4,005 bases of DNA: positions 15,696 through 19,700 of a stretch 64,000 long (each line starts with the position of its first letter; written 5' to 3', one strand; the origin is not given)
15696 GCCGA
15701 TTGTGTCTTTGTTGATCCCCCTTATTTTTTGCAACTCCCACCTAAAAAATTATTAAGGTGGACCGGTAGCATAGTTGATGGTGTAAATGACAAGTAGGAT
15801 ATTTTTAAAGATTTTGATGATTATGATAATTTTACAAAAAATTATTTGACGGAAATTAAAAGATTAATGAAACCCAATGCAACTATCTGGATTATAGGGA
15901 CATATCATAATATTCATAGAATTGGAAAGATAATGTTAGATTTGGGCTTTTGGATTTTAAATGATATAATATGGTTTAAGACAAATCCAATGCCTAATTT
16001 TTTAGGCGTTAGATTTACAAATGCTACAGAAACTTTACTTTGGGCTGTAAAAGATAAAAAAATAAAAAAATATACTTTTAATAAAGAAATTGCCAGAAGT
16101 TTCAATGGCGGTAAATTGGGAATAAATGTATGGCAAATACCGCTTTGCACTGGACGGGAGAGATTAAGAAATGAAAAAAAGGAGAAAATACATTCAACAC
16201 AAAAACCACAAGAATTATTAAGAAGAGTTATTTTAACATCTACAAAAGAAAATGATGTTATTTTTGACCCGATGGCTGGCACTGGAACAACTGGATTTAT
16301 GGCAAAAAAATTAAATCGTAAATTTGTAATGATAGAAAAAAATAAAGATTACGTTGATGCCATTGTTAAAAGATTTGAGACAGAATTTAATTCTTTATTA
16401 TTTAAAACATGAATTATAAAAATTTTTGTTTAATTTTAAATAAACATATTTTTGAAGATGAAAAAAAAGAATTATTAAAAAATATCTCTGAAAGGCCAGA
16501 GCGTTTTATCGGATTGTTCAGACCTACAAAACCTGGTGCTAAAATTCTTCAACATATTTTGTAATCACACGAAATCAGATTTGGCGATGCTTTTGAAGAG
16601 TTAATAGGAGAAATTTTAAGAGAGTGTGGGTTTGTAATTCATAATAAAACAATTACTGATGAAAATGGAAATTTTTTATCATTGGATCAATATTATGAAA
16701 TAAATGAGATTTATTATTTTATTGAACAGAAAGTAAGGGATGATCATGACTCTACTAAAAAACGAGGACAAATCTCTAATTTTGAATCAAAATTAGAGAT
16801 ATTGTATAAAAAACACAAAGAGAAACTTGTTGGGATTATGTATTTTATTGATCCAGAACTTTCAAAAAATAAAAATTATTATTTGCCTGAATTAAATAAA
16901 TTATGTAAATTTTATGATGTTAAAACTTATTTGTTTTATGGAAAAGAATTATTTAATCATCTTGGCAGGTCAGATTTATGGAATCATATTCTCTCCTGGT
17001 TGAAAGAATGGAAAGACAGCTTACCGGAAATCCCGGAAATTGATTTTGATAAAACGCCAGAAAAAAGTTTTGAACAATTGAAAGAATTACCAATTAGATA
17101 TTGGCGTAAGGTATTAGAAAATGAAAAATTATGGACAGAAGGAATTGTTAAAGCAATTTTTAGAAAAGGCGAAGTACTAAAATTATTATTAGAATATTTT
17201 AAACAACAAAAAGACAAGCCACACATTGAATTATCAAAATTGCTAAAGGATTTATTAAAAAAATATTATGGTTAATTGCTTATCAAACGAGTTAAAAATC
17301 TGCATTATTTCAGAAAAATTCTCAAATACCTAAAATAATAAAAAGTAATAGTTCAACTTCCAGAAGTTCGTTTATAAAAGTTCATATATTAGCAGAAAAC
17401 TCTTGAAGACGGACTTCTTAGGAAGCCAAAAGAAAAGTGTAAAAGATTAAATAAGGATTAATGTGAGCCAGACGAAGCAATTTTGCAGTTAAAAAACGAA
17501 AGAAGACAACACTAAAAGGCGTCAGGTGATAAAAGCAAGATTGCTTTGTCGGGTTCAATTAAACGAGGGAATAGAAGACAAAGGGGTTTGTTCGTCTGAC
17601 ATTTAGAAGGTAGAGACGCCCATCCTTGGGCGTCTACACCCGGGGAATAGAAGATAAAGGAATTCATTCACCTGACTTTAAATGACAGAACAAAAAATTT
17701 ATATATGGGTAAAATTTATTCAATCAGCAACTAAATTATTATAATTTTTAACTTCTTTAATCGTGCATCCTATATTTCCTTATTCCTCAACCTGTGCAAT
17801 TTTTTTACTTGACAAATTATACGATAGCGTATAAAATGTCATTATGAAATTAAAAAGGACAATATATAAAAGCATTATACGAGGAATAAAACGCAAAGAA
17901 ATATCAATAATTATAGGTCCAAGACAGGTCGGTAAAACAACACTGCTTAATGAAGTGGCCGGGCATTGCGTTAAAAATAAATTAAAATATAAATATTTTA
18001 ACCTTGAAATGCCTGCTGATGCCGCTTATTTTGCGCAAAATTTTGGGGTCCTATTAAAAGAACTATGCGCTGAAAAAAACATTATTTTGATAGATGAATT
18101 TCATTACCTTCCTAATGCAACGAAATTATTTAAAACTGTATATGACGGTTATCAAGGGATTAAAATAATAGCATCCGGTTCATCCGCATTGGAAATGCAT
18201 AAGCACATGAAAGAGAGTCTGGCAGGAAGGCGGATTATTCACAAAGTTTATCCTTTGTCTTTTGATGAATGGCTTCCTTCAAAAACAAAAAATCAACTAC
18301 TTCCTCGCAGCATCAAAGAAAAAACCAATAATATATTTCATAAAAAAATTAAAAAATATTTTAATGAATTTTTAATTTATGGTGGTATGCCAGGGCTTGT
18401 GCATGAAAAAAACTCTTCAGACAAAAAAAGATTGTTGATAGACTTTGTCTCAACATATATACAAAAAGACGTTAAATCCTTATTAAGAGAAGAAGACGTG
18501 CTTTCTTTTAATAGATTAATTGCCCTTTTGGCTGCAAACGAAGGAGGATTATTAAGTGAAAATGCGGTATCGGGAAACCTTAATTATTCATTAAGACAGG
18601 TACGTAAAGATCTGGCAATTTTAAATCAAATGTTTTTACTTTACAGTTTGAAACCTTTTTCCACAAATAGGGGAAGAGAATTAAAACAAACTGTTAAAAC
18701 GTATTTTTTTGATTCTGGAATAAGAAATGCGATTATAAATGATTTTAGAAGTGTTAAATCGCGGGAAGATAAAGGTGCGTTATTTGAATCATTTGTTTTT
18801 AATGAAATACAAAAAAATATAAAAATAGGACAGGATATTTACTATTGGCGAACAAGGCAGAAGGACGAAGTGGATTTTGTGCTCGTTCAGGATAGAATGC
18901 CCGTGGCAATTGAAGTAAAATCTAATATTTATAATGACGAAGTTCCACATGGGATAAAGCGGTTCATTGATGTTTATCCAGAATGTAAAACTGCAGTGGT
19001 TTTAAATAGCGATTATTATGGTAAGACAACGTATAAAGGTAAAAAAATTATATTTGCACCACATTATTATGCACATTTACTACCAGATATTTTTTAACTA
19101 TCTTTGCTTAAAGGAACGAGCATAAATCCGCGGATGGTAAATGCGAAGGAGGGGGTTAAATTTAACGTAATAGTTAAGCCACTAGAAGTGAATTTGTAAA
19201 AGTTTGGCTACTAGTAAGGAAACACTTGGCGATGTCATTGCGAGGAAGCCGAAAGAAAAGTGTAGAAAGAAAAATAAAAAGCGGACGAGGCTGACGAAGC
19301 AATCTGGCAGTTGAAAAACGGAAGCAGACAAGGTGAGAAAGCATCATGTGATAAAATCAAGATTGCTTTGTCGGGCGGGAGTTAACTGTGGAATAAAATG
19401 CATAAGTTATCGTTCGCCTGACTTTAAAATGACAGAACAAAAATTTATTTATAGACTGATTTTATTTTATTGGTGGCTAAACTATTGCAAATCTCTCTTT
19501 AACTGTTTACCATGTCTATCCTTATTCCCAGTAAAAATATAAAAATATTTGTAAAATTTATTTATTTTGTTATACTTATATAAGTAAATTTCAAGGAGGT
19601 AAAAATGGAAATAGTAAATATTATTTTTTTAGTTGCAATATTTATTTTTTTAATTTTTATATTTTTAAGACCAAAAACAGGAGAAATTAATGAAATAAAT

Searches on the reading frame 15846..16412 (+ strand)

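Call 16: search_protein_families(library=pfam, proteins=[window:15846-16412:+])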
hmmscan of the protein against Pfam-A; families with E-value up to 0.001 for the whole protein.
window:15846-16412:+ (188 aa): 1 family
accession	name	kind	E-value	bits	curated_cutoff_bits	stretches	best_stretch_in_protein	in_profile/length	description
PF01555.25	N6_N4_Mtase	-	2.6e-46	158.8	26.7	1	2-174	37-220/221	DNA methylase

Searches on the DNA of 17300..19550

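Call 10: search_rna_families(source=window, start=17300, end=19550, threshold=evalue, max_evalue=10)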
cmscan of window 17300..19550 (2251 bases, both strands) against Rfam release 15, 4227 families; matches with E-value up to 10: 8.
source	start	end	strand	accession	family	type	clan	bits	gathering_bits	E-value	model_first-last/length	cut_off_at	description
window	18628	18697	-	RF00422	SCARNA24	Gene; snRNA; snoRNA; scaRNA;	CL00018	26.7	70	0.22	1-130/130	no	Small Cajal body specific RNA 24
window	19394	19462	+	RF00274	SNORD57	Gene; snRNA; snoRNA; CD-box;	CL00058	21.3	47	0.31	1-72/72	no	Small nucleolar RNA SNORD57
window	17970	18044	-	RF02074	STnc240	Gene; sRNA;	-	21.2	55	5.4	1-77/77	no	Enterobacterial sRNA STnc240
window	17962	18024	+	RF03336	mir-1322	Gene; miRNA;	-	17.7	70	5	1-69/69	no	mir-1322 microRNA precursor family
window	17351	17431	-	RF03585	mir-3938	Gene; miRNA;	-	16.7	94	7.3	1-88/88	no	mir-3938 microRNA precursor family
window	18055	18190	-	RF00290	BaMV_CRE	Cis-reg;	-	15.1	100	4.8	1-140/140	no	Bamboo mosaic potexvirus (BaMV) cis-regulatory element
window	18640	18699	+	RF04156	MIR2670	Gene; miRNA;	-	15.1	117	4.8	71-125/200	no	MIR2670 microRNA precursor family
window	18424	18519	-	RF00619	U6atac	Gene; snRNA; splicing;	CL00009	11.7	33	8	1-126/126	no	U6atac minor spliceosomal RNA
